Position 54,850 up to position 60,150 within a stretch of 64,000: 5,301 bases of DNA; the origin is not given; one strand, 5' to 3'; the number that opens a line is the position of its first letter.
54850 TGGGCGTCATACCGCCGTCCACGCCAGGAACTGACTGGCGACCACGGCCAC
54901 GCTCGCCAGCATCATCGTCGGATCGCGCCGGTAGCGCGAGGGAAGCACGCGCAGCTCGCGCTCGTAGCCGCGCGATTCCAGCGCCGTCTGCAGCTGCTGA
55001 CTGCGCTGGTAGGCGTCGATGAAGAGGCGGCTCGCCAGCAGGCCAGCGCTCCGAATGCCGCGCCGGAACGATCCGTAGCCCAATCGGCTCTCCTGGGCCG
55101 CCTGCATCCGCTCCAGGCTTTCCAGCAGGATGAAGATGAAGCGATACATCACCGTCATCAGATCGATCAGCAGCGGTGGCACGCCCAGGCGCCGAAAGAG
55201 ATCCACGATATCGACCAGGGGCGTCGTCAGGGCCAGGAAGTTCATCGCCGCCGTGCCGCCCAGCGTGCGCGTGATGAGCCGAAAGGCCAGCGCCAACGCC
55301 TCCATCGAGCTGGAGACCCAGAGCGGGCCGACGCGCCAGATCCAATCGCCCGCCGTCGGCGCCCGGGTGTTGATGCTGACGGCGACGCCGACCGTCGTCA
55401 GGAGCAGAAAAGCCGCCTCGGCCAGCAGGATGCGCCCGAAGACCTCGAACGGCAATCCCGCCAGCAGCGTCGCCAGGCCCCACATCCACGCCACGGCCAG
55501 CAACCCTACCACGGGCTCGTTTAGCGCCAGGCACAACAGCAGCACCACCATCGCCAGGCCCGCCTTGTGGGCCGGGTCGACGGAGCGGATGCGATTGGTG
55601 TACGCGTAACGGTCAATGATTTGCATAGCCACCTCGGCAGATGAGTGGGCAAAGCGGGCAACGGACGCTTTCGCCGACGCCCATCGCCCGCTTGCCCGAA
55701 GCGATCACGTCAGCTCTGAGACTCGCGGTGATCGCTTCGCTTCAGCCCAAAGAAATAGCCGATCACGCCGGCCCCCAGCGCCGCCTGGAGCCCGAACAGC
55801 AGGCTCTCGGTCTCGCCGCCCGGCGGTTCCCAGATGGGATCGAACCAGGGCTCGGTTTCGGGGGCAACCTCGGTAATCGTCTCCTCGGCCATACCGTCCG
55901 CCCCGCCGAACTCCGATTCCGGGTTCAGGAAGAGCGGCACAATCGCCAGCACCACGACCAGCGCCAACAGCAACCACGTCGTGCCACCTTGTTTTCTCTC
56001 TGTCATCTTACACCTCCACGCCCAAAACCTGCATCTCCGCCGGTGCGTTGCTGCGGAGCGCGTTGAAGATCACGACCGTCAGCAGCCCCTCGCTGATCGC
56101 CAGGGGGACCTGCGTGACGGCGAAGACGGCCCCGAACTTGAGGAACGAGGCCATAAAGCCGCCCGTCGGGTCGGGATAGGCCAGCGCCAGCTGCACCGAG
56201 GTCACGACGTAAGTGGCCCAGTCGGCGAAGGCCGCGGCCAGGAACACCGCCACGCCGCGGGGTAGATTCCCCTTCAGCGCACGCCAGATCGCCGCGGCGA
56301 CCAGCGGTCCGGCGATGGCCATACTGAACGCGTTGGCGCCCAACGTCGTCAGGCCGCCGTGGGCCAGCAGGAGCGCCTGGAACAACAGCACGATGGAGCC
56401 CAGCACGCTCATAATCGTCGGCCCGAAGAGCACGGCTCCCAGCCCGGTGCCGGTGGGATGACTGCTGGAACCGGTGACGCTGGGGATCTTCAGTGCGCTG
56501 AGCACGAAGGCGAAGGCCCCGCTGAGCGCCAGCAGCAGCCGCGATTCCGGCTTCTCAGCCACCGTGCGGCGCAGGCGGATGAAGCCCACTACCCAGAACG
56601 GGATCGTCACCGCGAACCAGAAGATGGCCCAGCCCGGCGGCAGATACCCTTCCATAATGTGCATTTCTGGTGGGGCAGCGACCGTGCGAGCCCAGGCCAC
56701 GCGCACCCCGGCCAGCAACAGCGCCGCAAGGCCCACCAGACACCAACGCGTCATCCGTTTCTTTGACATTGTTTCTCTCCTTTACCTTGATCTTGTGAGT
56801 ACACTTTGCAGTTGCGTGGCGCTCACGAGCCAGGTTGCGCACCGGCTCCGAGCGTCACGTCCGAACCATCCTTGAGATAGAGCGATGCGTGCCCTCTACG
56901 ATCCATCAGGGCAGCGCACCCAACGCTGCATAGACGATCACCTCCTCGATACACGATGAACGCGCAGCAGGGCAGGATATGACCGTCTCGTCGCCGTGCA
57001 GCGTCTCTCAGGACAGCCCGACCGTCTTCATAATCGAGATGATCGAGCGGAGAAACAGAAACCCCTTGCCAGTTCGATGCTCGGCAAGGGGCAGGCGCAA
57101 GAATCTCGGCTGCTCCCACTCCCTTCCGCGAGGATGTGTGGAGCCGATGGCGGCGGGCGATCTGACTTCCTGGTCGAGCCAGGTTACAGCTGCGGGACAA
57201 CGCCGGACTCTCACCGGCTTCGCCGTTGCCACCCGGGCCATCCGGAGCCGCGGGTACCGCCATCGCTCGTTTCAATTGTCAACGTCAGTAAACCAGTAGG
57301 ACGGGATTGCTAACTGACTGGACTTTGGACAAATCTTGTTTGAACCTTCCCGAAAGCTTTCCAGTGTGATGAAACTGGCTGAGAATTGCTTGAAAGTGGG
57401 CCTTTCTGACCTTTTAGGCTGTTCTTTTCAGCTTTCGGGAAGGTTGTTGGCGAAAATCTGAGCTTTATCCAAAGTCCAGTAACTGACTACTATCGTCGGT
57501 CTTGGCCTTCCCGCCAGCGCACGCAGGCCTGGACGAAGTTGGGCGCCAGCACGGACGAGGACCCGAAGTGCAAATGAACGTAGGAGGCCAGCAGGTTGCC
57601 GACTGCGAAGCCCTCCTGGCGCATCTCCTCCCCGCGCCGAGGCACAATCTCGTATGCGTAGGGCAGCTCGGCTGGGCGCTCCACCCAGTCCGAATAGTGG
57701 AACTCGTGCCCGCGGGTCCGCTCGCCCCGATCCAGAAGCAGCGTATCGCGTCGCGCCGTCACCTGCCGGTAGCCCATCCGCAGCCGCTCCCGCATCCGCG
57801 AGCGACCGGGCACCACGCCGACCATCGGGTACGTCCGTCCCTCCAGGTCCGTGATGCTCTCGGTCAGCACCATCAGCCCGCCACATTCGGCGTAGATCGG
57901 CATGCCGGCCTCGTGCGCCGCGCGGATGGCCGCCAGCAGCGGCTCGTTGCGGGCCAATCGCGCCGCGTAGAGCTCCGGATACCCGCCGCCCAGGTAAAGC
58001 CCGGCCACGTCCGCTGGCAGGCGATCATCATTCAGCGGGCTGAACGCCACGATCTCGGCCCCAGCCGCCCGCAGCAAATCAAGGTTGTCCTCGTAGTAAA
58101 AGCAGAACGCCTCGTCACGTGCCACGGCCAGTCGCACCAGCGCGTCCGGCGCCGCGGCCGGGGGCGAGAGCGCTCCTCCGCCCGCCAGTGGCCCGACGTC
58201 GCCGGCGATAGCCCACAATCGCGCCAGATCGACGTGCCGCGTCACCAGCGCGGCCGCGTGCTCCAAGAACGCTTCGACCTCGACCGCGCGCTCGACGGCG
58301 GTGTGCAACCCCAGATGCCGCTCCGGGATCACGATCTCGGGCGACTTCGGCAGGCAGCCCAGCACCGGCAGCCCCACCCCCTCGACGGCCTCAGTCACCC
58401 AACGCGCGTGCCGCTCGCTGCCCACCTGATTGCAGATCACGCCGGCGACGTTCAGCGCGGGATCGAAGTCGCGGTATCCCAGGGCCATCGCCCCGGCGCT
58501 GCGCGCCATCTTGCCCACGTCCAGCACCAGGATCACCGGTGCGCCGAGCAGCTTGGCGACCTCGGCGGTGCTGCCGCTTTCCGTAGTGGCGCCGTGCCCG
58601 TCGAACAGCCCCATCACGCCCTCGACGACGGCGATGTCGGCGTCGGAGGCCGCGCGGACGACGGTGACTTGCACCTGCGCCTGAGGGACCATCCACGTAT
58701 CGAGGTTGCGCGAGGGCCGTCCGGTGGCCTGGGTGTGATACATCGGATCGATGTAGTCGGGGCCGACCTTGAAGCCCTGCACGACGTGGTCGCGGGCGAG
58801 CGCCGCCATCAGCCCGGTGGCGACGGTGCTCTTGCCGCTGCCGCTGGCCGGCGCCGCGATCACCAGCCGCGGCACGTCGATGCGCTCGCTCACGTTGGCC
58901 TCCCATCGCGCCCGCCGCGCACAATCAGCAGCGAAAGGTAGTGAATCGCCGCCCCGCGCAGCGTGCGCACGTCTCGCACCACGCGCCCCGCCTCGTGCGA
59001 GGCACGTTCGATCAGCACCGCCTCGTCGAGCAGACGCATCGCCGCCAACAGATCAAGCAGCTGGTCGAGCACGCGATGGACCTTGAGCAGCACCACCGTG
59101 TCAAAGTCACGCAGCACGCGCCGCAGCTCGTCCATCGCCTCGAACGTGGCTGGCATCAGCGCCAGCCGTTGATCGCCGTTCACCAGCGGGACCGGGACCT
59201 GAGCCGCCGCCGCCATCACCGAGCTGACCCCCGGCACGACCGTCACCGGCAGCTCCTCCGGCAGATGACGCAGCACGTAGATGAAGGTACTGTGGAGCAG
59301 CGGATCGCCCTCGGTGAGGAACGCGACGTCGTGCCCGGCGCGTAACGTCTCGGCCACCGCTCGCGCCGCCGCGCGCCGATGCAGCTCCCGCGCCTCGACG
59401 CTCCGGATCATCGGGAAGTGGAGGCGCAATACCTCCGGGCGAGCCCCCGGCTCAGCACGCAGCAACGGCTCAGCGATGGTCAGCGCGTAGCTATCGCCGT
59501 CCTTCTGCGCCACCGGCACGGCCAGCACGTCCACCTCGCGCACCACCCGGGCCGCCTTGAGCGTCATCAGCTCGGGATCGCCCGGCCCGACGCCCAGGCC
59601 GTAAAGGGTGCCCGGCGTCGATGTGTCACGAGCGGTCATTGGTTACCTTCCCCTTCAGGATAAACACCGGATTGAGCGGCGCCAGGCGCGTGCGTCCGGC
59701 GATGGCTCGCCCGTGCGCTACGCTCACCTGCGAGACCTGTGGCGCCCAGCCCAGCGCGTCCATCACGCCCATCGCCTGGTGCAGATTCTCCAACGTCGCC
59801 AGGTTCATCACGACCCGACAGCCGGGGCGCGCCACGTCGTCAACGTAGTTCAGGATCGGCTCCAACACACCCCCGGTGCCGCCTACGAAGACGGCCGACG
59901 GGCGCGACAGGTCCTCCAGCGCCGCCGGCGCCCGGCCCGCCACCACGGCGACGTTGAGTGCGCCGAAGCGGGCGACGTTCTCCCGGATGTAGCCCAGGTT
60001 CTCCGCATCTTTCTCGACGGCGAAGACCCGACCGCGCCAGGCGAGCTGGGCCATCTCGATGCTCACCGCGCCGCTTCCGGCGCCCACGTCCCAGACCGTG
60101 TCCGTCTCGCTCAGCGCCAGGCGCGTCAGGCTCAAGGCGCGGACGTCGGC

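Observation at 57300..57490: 190-bp lower-GC imperfect inverted-repeat element between the cbiA stop and the B12 riboswitch. A MITE-like insertion or a second structured RNA.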

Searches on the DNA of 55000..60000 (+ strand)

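Call 11: search_dna_similar(query=window:55000-60000:+, collection=plasmids, mode=near, max_rows=15)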
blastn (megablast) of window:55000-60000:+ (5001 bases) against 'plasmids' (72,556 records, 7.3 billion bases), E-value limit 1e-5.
Records with a match: 1; places in all: 1; records where one place covers at least 80% of the query: 0.
Best place of each record, by identity: 60-80% 1.
By first word of the organism name: Tsukamurella 1.
By predicted mobility (MOB-suite, as given by PLSDB): non-mobilizable 1.
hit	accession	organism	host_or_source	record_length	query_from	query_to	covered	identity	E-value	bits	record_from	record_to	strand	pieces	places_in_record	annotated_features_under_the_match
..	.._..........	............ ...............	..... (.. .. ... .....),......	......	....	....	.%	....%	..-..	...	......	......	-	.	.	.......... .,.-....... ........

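Call 21: search_rna_families(source=window, start=56700, end=57700, threshold=evalue, max_evalue=10, show_alignments=1)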
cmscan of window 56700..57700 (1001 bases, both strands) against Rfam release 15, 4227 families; matches with E-value up to 10: 6.
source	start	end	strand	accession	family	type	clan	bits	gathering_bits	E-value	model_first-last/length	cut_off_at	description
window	57135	57276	-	RF00174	Cobalamin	Cis-reg; riboswitch;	CL00101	54.3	31.5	1.5e-12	1-189/189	no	Cobalamin riboswitch aptamer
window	57338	57447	+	RF00697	mir-186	Gene; miRNA;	-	23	70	0.11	1-82/82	no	mir-186 microRNA precursor family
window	57374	57432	+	RF03557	MIR6019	Gene; miRNA;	-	17.5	100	2.1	1-111/111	no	MIR6019 microRNA precursor family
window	57218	57359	+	RF01645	ceN58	Gene; snRNA; snoRNA; HACA-box;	-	17.2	60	1.3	1-139/139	no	Nematode snoRNA ceN58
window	57583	57631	+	RF03778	mir-483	Gene; miRNA;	-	15.6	60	8.2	14-61/75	no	mir-483 microRNA precursor family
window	57588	57687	-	RF02165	PVT1_2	Gene; lncRNA;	-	15.2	47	7.3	78-172/172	no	Pvt1 oncogene conserved region 2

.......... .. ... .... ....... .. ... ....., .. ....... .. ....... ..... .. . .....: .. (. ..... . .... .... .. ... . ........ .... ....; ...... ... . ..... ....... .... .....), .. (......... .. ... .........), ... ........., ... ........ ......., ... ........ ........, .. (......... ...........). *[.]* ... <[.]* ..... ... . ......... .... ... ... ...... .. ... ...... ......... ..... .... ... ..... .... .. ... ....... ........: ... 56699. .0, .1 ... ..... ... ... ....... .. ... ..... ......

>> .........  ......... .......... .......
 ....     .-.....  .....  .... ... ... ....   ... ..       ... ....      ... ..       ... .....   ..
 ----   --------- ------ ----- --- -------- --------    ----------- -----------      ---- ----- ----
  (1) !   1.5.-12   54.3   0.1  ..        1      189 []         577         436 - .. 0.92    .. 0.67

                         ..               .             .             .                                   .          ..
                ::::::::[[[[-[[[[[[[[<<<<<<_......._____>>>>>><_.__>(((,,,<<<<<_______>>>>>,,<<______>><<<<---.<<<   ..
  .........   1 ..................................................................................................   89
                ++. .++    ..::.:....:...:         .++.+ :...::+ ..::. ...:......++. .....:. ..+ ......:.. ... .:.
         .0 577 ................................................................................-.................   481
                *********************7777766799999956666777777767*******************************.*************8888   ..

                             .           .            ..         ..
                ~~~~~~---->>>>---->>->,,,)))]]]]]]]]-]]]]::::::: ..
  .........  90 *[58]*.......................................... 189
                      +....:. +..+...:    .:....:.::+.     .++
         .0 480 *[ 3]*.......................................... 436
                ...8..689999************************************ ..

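Call 23: search_dna_similar(query=window:57311-57488:+, collection=plasmids, mode=distant, max_evalue=1)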
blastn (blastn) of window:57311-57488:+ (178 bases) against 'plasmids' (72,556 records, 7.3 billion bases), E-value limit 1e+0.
No match.

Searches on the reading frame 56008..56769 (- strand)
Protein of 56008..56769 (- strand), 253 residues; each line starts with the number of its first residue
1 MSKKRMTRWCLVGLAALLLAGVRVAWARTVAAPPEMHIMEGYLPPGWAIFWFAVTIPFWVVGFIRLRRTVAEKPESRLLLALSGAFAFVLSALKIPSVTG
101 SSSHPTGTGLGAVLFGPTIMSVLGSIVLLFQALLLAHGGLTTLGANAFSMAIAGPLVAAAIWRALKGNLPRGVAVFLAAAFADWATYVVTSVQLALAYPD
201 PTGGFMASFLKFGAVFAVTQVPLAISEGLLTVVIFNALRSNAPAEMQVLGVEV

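Call 15: find_encoding_contigs(protein=window:56008-56769:-, flank=4000, max_places=10)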
Protein window:56008-56769:- (253 aa): 3 contigs read that carry it; 2 places shown.
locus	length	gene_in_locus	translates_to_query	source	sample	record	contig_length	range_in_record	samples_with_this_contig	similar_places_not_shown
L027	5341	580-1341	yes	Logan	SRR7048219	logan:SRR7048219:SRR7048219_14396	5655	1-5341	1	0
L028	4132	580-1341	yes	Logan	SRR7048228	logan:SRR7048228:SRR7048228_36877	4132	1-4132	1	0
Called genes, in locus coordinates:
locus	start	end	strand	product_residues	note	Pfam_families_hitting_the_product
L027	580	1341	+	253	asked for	PF01891:CbiM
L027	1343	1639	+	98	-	PF02553:CbiN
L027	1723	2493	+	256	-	PF02361:CbiQ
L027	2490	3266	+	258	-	PF00005:ABC_tran, PF13304:AAA_21 (faint)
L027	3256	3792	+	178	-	PF02572:CobA_CobO_BtuR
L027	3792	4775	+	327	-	PF00288:GHMP_kinases_N, PF08544:GHMP_kinases_C (weak)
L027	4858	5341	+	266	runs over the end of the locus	?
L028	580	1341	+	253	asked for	PF01891:CbiM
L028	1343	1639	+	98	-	PF02553:CbiN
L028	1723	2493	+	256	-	PF02361:CbiQ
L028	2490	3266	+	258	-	PF00005:ABC_tran, PF13304:AAA_21 (faint)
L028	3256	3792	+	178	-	PF02572:CobA_CobO_BtuR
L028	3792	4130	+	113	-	?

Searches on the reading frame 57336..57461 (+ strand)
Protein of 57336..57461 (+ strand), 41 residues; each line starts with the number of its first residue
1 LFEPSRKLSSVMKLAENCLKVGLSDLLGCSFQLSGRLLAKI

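Call 32: find_encoding_contigs(protein=window:57336-57461:+, flank=3000, max_places=10)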
Protein window:57336-57461:+ (41 aa): no gene with exactly this product is on record in the collection.
